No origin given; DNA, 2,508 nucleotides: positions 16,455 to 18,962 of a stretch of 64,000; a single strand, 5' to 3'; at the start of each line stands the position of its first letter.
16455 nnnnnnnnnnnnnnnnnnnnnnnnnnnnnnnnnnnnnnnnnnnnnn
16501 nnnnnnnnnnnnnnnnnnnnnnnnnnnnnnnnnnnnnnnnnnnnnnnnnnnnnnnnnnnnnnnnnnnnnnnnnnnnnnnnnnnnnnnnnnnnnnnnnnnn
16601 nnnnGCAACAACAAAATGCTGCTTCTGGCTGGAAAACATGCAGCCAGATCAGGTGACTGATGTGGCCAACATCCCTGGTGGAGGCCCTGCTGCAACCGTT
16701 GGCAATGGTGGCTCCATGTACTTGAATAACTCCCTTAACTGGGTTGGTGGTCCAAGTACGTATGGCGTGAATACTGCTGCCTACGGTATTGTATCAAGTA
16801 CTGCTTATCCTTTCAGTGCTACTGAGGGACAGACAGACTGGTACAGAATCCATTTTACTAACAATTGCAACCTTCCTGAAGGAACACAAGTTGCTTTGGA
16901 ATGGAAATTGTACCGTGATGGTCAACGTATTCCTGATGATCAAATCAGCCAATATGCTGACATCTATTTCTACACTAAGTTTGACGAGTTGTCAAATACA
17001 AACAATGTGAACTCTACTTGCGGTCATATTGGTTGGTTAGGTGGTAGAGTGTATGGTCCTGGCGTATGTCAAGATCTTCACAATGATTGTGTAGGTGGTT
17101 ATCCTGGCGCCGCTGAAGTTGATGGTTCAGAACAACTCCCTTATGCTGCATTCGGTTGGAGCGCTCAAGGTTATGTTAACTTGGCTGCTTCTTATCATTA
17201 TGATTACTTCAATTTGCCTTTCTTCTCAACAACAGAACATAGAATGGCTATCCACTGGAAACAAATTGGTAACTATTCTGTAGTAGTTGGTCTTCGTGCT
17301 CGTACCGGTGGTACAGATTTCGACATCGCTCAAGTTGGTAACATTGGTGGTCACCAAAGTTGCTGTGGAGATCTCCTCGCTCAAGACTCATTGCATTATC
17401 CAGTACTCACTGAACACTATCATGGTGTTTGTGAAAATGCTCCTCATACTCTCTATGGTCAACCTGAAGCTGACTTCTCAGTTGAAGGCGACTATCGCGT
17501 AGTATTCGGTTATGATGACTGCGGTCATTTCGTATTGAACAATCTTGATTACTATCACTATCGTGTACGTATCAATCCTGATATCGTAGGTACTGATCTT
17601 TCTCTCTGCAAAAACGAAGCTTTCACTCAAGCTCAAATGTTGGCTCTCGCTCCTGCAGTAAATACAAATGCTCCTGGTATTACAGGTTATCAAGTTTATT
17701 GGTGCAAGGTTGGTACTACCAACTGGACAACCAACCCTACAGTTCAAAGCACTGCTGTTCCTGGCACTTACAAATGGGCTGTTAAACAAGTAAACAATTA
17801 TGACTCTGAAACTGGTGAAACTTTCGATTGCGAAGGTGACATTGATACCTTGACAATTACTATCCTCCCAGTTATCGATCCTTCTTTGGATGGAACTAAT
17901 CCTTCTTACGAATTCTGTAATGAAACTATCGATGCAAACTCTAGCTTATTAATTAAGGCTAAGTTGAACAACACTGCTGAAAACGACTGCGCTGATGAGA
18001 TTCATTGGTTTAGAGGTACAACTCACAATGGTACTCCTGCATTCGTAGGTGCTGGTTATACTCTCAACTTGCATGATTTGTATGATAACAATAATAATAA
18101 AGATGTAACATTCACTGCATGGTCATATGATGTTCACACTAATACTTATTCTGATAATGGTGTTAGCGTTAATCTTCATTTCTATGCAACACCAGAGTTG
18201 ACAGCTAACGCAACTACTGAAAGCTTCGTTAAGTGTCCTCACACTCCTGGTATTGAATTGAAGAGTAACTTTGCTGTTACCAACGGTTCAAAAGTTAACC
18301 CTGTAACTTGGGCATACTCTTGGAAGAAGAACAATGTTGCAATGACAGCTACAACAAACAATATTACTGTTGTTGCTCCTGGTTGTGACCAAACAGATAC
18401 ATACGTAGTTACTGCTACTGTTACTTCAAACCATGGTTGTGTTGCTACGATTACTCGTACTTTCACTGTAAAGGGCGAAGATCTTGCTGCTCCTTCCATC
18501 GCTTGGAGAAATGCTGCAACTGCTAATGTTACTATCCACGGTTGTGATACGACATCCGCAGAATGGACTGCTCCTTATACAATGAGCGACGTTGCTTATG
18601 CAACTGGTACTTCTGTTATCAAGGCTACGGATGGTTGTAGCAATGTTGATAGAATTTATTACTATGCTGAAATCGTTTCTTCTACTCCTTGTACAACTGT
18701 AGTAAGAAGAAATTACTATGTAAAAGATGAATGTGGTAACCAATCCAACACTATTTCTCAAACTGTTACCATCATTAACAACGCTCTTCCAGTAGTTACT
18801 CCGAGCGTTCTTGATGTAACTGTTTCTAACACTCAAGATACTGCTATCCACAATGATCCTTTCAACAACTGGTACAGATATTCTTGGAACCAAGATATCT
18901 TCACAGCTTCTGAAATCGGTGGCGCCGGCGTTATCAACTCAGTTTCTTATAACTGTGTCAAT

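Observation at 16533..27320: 3595-aa T9SS cargo: a composite giant surface protein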

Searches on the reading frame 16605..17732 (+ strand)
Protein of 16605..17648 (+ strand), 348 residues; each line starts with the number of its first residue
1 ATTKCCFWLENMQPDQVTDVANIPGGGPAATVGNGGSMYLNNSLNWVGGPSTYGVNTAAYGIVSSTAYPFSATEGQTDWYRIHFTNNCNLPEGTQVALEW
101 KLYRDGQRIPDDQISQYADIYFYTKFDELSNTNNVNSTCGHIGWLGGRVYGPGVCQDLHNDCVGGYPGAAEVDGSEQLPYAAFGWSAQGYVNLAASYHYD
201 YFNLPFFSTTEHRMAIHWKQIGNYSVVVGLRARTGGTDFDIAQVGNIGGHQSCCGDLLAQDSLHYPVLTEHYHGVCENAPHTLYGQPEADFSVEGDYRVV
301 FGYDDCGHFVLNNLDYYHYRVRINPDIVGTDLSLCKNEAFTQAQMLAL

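Call 44: search_solved_structures(query=A2, max_evalue=10)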
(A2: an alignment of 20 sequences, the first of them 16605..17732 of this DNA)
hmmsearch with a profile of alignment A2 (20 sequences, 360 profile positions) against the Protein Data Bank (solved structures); distinct sequences matched with E-value up to 10: 14.
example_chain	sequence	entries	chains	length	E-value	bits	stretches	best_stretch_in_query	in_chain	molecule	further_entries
5kjk_A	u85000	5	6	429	0.52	12.4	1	265-334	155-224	N-lysine methyltransferase SMYD2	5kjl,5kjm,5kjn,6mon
3s7b_A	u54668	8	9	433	0.52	12.3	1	265-334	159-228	N-lysine methyltransferase SMYD2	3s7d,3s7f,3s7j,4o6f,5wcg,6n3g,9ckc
6cbx_A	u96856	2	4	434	0.53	12.3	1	265-334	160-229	N-lysine methyltransferase SMYD2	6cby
5ken_A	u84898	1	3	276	0.97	11.5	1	272-352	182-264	Ebola surface glycoprotein, GP1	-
9bop_S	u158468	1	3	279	0.99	11.4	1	272-352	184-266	Virion spike glycoprotein GP1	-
7swd_A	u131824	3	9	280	0.99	11.4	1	272-352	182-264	Virion spike glycoprotein GP1 | Glycoprotein GP1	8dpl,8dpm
7jph_A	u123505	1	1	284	1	11.4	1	272-352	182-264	Envelope glycoprotein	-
7lyy_A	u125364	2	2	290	1.1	11.3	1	272-352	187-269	GP1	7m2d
7lyd_A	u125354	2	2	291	1.1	11.3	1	272-352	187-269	GP1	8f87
6pci_A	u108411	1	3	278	1.3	11.1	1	272-352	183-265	Virion spike glycoprotein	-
9mha_A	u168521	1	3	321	1.3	11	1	272-352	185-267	Envelope glycoprotein,GP1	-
5fhc_K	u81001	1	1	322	1.3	11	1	272-352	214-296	Envelope glycoprotein,Envelope glycoprotein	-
6s8d_A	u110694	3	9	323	1.3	11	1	272-352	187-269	Envelope glycoprotein | Enveloped Glycoprotein 1 | Envelope Glycoprotein 1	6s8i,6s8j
9vt4_A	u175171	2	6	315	1.6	10.8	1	272-352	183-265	Envelope glycoprotein,GP1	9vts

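Call 54: predict_structure(alignment_id=A2)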
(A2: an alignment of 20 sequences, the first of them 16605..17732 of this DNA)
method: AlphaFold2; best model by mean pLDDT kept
length: 376 residues; sequences in the alignment: 20
mean_pLDDT: 71.0   pTM: 0.66
mean pLDDT of the five models: 71.0, 70.7, 69.8, 69.2, 66.6
residues with pLDDT >= 90: 80; 70-90: 157; 50-70: 47; < 50: 92
segments of 3 or more residues with pLDDT < 50: 49-73, 128-143, 151-165, 169-197, 241-245
pLDDT, mean of each block of 10 residues (from residue 1): 77 89 84 89 76 38 38 66 90 86 89 82 63 34 56 39 45 37 33 46 83 85 90 75 56 82 91 85 92 93 87 93 63 73 78 61 76 78
secondary structure, 60 per line:
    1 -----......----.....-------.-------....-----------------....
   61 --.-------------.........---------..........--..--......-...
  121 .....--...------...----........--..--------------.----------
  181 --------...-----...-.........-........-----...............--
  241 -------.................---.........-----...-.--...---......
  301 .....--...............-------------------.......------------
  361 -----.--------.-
elements in order: E6-11 E16-20 E36-39 H57-60 E77-85 E95-104 H111-116 E118-125 E144-151 E189-191 E197-199 E201-203 H204-209 E211-218 E224-238 E248-264 E268-276 E282-284 E289-291 E295-305 E308-322 H342-348

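Call 58: fold_search(model_id=the predicted structure, library=pdb)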
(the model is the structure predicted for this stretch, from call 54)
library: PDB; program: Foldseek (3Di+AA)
matches with E <= 10: 1384; with E <= 0.001: 0
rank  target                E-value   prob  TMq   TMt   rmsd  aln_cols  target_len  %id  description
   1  5fqe_A                1.3e-02  0.41  0.15  0.10  14.3       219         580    8  The details of glycolipid glycan hydrolysis by the structural analysis of a family 123 glycoside hydrolase from Clostr (released 2016-03-30)
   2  5fqf_A                1.4e-02  0.44  0.15  0.11  14.3       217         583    7  The details of glycolipid glycan hydrolysis by the structural analysis of a family 123 glycoside hydrolase from Clostr (released 2016-03-30)
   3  5fr0                  1.9e-02  0.41  0.15  0.11  13.8       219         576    7  The details of glycolipid glycan hydrolysis by the structural analysis of a family 123 glycoside hydrolase from Clostrid (released 2016-03-30)
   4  5fqg_A                3.3e-02  0.30  0.15  0.11  14.3       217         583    8  The details of glycolipid glycan hydrolysis by the structural analysis of a family 123 glycoside hydrolase from Clostr (released 2016-03-30)
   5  5lxv_A                3.7e-02  0.10  0.10  0.18  19.4       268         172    6  Crystal structure of Ruminococcus flavefaciens scaffoldin C cohesin in complex with a dockerin from an uncharacterized (released 2016-10-19)
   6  5lxv_C                5.1e-02  0.10  0.10  0.18  20.7       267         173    6  Crystal structure of Ruminococcus flavefaciens scaffoldin C cohesin in complex with a dockerin from an uncharacterized (released 2016-10-19)
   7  9zqa_I                9.9e-02  0.03  0.10  0.13  20.0       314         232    8  Nucleosome with an SSB at SHL -2.8 in complex with the WGR domain of human PARP2, Class 2 (released 2026-03-25)
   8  5fqe_B                1.1e-01  0.18  0.15  0.11  14.2       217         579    8  The details of glycolipid glycan hydrolysis by the structural analysis of a family 123 glycoside hydrolase from Clostr (released 2016-03-30)
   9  9rsm_A                1.5e-01  0.06  0.11  0.14  19.9       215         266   10  NetF 9mer pre-pore structure on 2N2 nanodiscs. (released 2026-02-18)
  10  5t99_A                1.7e-01  0.06  0.15  0.09  22.2       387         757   10  Crystal structure of BuGH2Awt in complex with Galactoisofagomine (released 2017-09-13)
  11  9bnl_H                1.8e-01  0.47  0.18  0.44   8.6       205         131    7  Cryo-EM structure of rhesus antibody 6070-a.01 in complex with HIV-1 Env trimer Q23.17 MD39 (released 2025-05-07)
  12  8ezl_H                1.8e-01  0.09  0.16  0.21  16.7       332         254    4  Pfs25 in complex with transmission-reducing antibody AS01-50 (released 2023-08-16)
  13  6oan_D                1.8e-01  0.07  0.13  0.19  18.1       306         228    7  Structure of DBP in complex with human neutralizing antibody 053054 (released 2019-06-12)
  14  7tzg_A                1.9e-01  0.11  0.17  0.26  15.6       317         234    5  Structure of human LAG3 in complex with antibody single-chain variable fragment (released 2022-05-11)
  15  7tpr_D                2.4e-01  0.11  0.14  0.28  11.4       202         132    7  Camel nanobodies 7A3 and 8A2 broadly neutralize SARS-CoV-2 variants (released 2022-04-20)
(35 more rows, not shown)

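Call 70: search_protein_families(library=pfam, proteins=[window:16605-17648:+], max_evalue=5)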
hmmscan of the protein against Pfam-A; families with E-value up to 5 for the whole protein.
window:16605-17648:+ (348 aa): 0 families

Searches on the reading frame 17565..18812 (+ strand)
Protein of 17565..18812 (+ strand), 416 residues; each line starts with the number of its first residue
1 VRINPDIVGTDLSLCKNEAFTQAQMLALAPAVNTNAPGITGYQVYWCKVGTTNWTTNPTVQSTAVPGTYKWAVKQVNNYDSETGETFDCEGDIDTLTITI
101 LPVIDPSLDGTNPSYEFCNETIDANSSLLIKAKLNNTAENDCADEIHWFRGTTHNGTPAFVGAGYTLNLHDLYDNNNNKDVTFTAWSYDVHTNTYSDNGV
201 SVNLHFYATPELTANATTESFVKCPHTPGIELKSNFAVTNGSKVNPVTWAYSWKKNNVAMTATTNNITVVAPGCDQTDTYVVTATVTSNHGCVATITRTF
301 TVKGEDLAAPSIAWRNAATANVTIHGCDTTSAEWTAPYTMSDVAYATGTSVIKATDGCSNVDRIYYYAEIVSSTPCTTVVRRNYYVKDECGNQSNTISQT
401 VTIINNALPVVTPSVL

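Call 70: search_protein_families(library=pfam, proteins=[window:17565-18812:+], max_evalue=5)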
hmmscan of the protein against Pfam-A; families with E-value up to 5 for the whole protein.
window:17565-18812:+ (416 aa): 0 families
